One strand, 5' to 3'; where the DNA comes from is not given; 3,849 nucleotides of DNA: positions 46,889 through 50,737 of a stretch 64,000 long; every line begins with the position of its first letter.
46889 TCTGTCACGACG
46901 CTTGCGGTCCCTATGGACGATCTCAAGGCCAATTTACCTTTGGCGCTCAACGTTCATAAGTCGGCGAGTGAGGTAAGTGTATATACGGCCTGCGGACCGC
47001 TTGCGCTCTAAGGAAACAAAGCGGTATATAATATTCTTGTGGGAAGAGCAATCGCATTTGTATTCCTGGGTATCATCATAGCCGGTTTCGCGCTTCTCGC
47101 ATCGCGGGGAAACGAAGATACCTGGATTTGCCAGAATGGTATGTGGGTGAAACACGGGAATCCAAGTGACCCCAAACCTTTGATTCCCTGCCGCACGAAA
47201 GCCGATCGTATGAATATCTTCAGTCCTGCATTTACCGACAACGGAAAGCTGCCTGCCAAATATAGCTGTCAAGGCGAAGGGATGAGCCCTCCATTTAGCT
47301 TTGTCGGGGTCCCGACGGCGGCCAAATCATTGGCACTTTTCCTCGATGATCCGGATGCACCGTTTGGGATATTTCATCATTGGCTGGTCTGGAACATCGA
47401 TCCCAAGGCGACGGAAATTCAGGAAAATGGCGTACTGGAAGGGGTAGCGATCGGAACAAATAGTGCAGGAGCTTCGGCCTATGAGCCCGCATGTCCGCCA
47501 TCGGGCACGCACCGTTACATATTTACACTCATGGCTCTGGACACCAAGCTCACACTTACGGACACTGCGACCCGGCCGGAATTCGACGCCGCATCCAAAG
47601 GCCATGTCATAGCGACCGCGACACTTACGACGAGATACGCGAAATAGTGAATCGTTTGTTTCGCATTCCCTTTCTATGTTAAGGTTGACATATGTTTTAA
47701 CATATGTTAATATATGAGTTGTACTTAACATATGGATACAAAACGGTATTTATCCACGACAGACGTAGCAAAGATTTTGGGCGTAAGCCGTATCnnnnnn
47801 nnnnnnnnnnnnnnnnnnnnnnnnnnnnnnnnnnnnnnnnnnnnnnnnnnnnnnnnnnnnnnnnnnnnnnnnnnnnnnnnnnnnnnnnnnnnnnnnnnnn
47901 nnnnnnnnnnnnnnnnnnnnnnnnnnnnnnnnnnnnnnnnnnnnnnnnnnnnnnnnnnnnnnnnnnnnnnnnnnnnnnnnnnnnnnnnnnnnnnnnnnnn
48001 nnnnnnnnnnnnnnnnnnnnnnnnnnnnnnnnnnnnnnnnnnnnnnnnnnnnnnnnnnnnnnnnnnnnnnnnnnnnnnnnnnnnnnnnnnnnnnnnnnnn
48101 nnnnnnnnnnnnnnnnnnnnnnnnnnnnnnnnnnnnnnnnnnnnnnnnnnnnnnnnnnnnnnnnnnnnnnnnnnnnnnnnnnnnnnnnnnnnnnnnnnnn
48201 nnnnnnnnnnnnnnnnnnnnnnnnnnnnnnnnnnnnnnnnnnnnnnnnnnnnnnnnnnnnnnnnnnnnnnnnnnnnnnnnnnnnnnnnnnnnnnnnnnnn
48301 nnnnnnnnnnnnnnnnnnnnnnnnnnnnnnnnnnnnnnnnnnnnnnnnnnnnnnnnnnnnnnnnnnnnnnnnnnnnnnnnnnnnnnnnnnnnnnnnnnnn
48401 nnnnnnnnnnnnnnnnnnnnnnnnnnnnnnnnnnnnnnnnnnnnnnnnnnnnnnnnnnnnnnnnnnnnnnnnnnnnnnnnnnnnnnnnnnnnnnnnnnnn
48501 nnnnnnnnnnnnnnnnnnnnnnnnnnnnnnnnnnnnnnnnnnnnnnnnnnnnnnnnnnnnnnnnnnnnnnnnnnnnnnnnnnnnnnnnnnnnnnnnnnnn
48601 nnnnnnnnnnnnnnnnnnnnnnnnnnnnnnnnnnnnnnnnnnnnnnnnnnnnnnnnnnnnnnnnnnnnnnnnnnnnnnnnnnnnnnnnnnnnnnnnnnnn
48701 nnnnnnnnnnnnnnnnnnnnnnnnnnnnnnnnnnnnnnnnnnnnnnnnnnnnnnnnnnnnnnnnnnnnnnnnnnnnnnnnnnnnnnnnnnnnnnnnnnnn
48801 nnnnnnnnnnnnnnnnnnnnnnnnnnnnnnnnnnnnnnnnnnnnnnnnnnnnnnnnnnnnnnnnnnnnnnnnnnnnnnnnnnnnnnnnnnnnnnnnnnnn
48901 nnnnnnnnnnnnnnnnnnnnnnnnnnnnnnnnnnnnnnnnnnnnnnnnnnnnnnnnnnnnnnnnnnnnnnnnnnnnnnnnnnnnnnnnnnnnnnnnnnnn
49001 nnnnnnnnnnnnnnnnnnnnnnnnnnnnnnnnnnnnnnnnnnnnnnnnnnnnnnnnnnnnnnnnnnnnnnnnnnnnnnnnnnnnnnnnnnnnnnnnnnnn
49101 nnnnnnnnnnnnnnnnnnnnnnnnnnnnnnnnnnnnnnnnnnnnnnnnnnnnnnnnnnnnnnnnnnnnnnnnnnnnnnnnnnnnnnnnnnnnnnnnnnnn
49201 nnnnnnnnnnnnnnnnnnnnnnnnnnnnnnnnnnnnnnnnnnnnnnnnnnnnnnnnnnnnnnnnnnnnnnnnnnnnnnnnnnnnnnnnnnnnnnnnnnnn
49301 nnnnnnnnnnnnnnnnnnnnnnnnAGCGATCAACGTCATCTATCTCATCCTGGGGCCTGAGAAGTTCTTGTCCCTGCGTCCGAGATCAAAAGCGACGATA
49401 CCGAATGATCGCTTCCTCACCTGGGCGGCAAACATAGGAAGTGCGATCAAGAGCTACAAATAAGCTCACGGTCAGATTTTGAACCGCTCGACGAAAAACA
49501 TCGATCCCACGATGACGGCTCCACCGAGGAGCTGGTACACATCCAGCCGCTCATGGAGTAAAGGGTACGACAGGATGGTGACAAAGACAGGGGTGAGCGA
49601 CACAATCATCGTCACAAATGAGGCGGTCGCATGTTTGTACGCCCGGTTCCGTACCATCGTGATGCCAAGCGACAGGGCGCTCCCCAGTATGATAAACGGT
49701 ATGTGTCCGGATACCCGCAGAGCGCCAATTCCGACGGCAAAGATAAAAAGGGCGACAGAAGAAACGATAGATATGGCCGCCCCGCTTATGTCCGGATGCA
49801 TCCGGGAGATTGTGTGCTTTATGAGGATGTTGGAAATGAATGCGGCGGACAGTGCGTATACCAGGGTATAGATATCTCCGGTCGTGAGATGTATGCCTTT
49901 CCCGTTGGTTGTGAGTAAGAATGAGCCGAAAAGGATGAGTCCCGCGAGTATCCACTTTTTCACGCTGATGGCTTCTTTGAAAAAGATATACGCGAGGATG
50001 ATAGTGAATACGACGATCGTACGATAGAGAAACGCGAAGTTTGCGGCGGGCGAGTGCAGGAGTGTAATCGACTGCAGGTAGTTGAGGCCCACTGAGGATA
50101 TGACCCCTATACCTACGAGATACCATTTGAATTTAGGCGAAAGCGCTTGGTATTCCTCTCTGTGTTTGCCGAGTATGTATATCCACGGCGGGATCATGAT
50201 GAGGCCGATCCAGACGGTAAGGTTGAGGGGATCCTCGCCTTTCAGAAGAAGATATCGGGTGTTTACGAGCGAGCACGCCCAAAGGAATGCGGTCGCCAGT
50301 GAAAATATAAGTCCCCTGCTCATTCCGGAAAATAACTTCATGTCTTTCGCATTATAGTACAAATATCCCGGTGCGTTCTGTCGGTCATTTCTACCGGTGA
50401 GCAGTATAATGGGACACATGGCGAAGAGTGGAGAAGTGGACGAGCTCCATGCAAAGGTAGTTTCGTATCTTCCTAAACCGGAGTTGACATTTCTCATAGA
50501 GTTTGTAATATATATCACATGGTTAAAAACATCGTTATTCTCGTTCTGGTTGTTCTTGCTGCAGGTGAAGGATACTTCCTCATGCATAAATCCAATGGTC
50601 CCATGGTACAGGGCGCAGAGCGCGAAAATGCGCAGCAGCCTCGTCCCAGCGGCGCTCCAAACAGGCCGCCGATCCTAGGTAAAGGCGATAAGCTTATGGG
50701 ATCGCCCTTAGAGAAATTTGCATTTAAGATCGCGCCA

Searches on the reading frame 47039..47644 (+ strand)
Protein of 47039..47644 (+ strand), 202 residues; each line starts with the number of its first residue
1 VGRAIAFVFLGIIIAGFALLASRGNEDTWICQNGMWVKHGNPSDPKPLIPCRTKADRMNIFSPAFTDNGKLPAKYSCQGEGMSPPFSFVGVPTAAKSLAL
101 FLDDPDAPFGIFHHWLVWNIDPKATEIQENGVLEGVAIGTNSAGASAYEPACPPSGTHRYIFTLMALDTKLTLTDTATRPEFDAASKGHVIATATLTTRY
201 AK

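Call 69: search_protein_families(library=pfam, proteins=[window:47039-47644:+], max_evalue=0.001)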
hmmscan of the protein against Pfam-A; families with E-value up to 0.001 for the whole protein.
window:47039-47644:+ (202 aa): 1 family
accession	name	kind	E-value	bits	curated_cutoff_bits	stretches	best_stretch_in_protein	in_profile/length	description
PF01161.25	PBP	-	1e-34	120.2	24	1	70-200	1-135/135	Phosphatidylethanolamine-binding protein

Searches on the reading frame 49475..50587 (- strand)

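Call 70: search_protein_families(library=pfam, proteins=[window:49475-50587:-], max_evalue=0.001)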
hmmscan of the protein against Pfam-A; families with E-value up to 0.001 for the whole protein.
window:49475-50587:- (371 aa): 1 family
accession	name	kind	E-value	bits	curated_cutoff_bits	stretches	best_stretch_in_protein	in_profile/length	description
PF00892.27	EamA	-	6.6e-28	98.1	28.2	2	91-226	2-134/135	EamA-like transporter family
